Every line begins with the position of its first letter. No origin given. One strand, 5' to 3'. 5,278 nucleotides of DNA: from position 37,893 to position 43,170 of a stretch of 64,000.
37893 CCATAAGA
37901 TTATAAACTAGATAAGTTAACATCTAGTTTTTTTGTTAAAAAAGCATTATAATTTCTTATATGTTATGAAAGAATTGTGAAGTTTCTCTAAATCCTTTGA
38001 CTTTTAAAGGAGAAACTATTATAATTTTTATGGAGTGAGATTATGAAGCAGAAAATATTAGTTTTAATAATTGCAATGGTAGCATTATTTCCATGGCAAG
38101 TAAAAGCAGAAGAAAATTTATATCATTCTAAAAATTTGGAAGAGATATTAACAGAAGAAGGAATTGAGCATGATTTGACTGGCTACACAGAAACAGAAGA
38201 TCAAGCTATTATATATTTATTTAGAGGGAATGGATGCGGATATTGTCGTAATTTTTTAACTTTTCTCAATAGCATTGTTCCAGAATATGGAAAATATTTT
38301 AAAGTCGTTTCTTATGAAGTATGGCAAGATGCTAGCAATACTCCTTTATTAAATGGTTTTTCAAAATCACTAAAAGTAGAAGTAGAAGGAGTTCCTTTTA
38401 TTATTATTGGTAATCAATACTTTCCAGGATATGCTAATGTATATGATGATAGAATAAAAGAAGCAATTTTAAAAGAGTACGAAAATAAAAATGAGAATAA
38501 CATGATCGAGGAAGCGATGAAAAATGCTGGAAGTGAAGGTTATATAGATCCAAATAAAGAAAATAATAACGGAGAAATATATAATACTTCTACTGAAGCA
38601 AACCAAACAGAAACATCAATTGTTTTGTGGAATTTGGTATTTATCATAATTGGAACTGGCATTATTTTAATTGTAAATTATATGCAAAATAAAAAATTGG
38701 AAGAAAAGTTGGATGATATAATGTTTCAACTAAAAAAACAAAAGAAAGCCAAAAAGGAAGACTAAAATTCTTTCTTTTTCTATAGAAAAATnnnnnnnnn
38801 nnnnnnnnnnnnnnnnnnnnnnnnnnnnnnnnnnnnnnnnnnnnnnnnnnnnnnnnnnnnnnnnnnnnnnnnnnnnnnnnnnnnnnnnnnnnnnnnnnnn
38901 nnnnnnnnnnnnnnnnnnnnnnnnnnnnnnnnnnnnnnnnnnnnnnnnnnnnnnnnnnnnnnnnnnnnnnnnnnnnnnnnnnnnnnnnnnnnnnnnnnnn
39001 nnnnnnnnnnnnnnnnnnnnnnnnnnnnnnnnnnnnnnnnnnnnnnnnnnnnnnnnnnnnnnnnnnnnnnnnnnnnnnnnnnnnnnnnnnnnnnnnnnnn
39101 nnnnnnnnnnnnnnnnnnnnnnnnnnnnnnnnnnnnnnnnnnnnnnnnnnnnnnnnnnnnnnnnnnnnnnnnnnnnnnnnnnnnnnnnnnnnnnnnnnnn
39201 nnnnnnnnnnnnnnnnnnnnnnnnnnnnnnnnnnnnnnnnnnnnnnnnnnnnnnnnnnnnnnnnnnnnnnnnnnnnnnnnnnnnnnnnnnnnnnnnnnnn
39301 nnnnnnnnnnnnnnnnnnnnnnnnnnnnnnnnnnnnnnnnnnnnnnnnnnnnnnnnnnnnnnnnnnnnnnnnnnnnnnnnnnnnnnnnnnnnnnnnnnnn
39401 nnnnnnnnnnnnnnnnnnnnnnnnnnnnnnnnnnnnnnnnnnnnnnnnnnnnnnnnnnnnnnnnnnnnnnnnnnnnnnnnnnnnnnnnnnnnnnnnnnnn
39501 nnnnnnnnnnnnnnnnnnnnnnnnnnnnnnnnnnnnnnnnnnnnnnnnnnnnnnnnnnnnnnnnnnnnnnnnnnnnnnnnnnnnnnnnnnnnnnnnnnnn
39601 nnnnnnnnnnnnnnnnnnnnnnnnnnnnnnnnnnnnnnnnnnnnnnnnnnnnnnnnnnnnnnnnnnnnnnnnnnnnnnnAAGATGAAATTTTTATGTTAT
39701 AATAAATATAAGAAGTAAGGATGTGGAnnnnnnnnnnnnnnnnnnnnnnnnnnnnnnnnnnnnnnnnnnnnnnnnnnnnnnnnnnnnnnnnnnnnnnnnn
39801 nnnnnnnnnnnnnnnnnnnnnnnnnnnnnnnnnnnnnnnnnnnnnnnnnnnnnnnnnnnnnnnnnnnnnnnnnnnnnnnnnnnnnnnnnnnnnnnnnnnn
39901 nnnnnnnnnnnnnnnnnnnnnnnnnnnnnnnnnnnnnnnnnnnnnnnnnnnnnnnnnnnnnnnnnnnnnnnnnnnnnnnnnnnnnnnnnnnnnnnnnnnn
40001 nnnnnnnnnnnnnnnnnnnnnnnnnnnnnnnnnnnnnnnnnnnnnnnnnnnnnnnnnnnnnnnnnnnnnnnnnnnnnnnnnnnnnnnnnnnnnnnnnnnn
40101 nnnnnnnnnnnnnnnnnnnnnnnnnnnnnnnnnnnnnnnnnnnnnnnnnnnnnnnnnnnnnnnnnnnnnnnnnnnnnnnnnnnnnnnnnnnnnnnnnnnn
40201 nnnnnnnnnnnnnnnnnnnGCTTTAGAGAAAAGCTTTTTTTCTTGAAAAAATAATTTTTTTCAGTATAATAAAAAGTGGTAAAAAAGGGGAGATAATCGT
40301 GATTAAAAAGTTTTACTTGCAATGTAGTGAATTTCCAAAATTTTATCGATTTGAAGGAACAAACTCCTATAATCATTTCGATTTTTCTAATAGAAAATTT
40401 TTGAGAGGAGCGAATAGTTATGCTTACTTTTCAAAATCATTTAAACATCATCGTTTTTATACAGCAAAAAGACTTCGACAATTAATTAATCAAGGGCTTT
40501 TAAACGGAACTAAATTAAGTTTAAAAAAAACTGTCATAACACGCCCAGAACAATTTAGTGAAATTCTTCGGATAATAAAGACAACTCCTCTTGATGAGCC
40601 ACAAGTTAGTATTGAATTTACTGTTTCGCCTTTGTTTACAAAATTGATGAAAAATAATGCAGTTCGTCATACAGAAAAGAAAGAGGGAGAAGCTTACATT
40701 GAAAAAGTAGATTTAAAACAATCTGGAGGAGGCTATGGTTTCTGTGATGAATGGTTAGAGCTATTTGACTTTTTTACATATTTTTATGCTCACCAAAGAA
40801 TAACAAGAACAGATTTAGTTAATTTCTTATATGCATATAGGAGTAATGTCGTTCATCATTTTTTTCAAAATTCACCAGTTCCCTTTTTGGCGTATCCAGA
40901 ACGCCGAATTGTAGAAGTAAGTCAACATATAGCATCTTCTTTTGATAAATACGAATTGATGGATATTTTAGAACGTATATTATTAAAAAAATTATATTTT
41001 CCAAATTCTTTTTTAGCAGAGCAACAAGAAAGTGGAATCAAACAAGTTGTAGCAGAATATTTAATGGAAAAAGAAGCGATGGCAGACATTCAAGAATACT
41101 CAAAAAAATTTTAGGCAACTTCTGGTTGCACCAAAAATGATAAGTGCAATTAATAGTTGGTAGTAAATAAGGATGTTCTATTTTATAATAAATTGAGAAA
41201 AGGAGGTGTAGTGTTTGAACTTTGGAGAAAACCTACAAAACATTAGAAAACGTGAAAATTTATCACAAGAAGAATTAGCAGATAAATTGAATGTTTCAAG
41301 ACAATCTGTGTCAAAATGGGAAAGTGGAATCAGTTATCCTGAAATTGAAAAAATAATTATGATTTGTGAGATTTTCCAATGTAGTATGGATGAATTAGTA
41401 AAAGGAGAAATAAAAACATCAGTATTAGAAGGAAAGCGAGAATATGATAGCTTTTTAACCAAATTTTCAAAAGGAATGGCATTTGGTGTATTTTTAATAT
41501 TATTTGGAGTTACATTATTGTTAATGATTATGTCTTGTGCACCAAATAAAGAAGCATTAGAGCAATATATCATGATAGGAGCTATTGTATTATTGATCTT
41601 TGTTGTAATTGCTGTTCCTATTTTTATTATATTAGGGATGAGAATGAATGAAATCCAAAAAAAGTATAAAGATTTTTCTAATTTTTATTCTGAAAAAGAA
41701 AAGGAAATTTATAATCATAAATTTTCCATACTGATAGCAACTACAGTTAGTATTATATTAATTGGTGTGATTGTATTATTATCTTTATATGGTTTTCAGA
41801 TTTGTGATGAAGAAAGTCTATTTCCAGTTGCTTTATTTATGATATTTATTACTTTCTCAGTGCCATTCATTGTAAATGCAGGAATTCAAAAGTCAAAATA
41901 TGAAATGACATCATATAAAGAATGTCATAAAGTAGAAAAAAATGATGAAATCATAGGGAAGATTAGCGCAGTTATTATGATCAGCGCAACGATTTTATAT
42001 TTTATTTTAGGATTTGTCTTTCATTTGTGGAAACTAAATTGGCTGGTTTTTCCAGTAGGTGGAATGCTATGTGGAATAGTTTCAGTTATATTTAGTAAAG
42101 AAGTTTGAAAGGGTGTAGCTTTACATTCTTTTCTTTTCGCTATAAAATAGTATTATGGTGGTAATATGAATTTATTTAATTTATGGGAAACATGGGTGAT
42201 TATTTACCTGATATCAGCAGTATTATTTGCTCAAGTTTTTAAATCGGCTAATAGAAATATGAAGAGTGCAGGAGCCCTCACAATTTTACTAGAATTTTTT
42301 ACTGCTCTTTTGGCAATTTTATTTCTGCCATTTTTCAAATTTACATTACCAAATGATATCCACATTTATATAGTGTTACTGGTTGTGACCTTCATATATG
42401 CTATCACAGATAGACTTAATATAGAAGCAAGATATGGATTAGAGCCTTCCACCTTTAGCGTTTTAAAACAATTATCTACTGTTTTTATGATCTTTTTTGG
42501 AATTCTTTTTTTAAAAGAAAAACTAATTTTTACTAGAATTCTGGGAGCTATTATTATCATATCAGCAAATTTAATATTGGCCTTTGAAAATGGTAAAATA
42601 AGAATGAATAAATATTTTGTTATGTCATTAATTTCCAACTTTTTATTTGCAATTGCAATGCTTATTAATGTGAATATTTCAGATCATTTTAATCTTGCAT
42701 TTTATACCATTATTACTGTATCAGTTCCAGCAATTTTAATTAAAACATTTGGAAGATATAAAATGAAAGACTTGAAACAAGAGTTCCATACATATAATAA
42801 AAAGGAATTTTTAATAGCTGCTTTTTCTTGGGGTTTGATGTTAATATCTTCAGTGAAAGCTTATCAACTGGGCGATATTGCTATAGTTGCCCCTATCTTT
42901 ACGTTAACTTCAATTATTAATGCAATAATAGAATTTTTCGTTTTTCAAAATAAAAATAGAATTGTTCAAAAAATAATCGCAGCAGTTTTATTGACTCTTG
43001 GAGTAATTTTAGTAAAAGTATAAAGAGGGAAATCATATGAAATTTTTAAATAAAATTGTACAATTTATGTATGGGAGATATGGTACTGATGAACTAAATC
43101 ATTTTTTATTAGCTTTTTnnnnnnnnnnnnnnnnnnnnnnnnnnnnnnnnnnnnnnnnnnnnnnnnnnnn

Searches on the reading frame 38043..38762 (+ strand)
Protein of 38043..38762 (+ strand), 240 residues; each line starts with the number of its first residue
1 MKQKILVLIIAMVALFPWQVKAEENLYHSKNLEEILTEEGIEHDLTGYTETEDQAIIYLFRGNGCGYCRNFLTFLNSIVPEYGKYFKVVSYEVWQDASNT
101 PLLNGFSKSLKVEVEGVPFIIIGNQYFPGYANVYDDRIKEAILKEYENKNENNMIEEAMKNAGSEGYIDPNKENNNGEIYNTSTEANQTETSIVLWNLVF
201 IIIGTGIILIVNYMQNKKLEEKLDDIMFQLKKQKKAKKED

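Call 43: search_protein_families(library=pfam, proteins=[window:38043-38762:+], max_evalue=0.001)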
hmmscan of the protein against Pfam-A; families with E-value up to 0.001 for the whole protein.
window:38043-38762:+ (240 aa): 1 family
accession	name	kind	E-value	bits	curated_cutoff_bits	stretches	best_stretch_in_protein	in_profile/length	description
PF13098.12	Thioredoxin_2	-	0.00033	21.4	27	1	52-131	4-95/104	Thioredoxin-like domain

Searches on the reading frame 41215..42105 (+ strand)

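Call 66: search_protein_families(library=pfam, proteins=[window:41215-42105:+], max_evalue=0.01)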
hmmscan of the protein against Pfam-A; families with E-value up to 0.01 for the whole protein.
window:41215-42105:+ (297 aa): 10 families
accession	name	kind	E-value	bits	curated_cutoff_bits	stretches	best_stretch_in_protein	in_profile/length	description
PF01381.28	HTH_3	-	1.4e-16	60.7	23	1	7-61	1-55/55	Helix-turn-helix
PF12844.13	HTH_19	-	2.6e-09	37.3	30.2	1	4-64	1-61/64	Helix-turn-helix domain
PF13443.12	HTH_26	-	1.5e-08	35.2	22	1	6-62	1-58/63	Cro/C1-type HTH DNA-binding domain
PF13560.12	HTH_31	-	3.4e-08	34.1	27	1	3-60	2-60/64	Helix-turn-helix domain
PF07022.19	Phage_CI_repr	-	1.2e-05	26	22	1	17-65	13-61/65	Bacteriophage CI repressor helix-turn-helix domain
PF08279.18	HTH_11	-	0.00013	22.2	25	1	10-34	9-34/55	HTH domain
PF09685.15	DUF4870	-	0.00097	19.5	25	1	151-234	33-100/107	Domain of unknown function (DUF4870)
PF01047.28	MarR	-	0.0052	17.1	24.6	1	7-35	9-37/59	MarR family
PF15943.11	YdaS_toxin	-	0.0065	16.7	30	0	17-38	10-34/65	Bacterial toxin YdaS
PF04545.22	Sigma70_r4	-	0.0075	16.2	24.1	0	11-35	16-40/50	Sigma-70, region 4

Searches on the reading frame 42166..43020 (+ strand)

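Call 66: search_protein_families(library=pfam, proteins=[window:42166-43020:+], max_evalue=0.01)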
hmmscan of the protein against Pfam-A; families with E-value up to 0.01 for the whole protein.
window:42166-43020:+ (285 aa): 1 family
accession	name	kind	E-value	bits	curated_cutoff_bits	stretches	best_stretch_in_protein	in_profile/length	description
PF00892.27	EamA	-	1.2e-11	45.5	28.2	2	10-138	3-133/135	EamA-like transporter family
